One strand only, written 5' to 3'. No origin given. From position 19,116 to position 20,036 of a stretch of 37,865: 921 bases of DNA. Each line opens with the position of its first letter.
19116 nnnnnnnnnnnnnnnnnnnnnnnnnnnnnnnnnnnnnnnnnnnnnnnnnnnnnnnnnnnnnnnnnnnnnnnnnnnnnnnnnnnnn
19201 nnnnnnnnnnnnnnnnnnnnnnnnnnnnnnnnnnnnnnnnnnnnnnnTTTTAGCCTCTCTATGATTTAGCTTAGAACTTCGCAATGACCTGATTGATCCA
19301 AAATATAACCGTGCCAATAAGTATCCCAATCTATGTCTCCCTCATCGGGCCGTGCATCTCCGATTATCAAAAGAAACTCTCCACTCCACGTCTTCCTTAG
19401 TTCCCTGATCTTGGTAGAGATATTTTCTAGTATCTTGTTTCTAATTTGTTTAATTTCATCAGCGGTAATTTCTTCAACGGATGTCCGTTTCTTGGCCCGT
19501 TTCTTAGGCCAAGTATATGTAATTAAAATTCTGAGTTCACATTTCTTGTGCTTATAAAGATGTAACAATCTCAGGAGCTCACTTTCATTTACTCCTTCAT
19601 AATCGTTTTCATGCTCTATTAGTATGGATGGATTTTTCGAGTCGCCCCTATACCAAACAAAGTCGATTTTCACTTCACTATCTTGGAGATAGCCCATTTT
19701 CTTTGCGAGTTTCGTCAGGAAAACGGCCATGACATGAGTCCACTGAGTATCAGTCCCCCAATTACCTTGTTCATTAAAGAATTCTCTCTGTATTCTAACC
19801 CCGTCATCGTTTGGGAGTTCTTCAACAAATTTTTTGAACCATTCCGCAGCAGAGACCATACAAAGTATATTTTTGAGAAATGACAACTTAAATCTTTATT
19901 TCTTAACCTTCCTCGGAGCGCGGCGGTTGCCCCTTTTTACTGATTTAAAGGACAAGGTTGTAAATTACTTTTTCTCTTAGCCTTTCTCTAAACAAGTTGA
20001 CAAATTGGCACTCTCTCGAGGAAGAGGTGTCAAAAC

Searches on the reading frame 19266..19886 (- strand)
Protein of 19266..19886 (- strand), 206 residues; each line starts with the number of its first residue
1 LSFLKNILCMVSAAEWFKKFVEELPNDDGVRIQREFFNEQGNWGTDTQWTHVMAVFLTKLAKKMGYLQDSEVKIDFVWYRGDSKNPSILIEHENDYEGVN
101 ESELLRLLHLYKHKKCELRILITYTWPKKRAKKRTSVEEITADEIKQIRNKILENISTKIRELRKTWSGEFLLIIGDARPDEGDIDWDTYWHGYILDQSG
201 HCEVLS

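Call 8: search_protein_families(library=pfam, proteins=[window:19266-19886:-], max_evalue=0.01)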
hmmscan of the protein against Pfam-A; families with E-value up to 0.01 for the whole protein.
window:19266-19886:- (206 aa): 1 family
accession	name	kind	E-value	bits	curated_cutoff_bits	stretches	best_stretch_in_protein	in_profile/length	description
PF20170.4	Plexin_RBD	-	0.0064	17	27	0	100-160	2-56/113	Plexin cytoplasmic RhoGTPase-binding domain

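Call 9: search_protein_families(library=padloc, proteins=[window:19266-19886:-], max_evalue=0.01)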
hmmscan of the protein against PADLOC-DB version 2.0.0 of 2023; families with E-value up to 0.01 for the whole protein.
window:19266-19886:- (206 aa): 0 families

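Call 46: find_homologous_proteins(query=window:19266-19859:-)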
Query window:19266-19859:- (197 aa): 10 proteins with E <= 0.001 among 64 candidates.
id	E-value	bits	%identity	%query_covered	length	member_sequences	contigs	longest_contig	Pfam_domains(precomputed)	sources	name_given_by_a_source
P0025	5.1e-131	453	100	100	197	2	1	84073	-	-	-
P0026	7.5e-79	282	70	96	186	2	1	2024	-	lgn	-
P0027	2.9e-72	261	65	96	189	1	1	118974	-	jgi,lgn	-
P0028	1.6e-63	232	57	97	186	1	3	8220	-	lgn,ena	-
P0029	1.5e-62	229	59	97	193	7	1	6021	-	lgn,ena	-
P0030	4.5e-52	195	68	74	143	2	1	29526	-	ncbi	-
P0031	2.1e-46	176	49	99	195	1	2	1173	-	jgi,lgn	-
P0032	1.8e-15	75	33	97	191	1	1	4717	-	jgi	jgi:hypothetical protein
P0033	2.6e-13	68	34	85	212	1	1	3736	-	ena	-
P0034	2.2e-5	42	32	95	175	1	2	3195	-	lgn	-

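Call 47: find_encoding_contigs(protein=P0027, flank=10000, max_places=2)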
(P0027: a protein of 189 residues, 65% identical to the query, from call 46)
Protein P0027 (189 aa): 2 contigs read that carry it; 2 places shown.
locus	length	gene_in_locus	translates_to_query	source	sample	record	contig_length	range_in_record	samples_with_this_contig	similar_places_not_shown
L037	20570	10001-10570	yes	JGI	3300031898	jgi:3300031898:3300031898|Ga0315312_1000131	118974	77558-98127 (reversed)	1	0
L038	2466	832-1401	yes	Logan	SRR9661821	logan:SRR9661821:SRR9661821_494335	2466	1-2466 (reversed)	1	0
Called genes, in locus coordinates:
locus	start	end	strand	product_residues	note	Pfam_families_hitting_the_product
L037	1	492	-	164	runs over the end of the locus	-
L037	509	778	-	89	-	-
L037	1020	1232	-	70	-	-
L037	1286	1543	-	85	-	-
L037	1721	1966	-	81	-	-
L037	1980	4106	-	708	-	PF00270:DEAD, PF04851:ResIII, PF21210:RNA_helicase_helical, PF00271:Helicase_C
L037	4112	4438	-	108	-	-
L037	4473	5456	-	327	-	PF14520:HHH_5, PF00154:RecA_N, PF06745:ATPase (weak), PF08423:Rad51, PF13481:AAA_25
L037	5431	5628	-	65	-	-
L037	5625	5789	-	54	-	-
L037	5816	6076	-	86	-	-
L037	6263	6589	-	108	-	-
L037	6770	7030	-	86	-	-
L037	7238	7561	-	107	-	-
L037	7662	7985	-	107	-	-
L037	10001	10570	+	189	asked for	-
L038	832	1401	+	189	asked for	-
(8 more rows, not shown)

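Call 48: find_encoding_contigs(protein=P0030, flank=10000, max_places=2)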
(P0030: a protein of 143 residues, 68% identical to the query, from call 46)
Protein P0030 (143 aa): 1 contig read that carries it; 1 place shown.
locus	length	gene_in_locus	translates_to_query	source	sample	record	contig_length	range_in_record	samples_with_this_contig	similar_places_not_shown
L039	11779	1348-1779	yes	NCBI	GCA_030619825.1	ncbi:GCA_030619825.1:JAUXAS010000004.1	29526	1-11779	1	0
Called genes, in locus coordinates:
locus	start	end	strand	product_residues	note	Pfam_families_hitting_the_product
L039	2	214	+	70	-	?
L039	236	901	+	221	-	-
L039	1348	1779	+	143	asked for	-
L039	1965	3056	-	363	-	PF00800:PDT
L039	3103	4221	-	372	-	-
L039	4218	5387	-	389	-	PF00145:DNA_methylase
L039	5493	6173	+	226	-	PF00730:HhH-GPD, PF00633:HHH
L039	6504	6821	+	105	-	-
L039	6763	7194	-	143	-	PF01939:NucS_C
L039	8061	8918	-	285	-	-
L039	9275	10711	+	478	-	-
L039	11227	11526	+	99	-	-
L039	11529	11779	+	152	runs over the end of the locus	-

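Call 66: find_encoding_contigs(protein=P0026, flank=10000, max_places=3)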
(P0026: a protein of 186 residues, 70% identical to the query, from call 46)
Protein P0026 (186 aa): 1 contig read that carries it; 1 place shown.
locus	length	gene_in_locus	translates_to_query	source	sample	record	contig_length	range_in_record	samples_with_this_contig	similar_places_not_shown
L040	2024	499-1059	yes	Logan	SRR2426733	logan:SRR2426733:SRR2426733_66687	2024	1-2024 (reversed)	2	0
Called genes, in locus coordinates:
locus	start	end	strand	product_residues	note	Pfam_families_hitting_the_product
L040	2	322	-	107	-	?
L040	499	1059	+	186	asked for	-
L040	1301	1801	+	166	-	-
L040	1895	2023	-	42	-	?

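Call 89: search_protein_families(library=phrogs, proteins=[window:19266-19859:-], max_evalue=0.01)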
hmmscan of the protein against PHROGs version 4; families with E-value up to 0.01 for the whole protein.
window:19266-19859:- (197 aa): 0 families

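Call 90: search_protein_families(library=ncbifam, proteins=[window:19266-19859:-], max_evalue=0.01)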
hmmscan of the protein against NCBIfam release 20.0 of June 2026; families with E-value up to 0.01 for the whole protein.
window:19266-19859:- (197 aa): 0 families
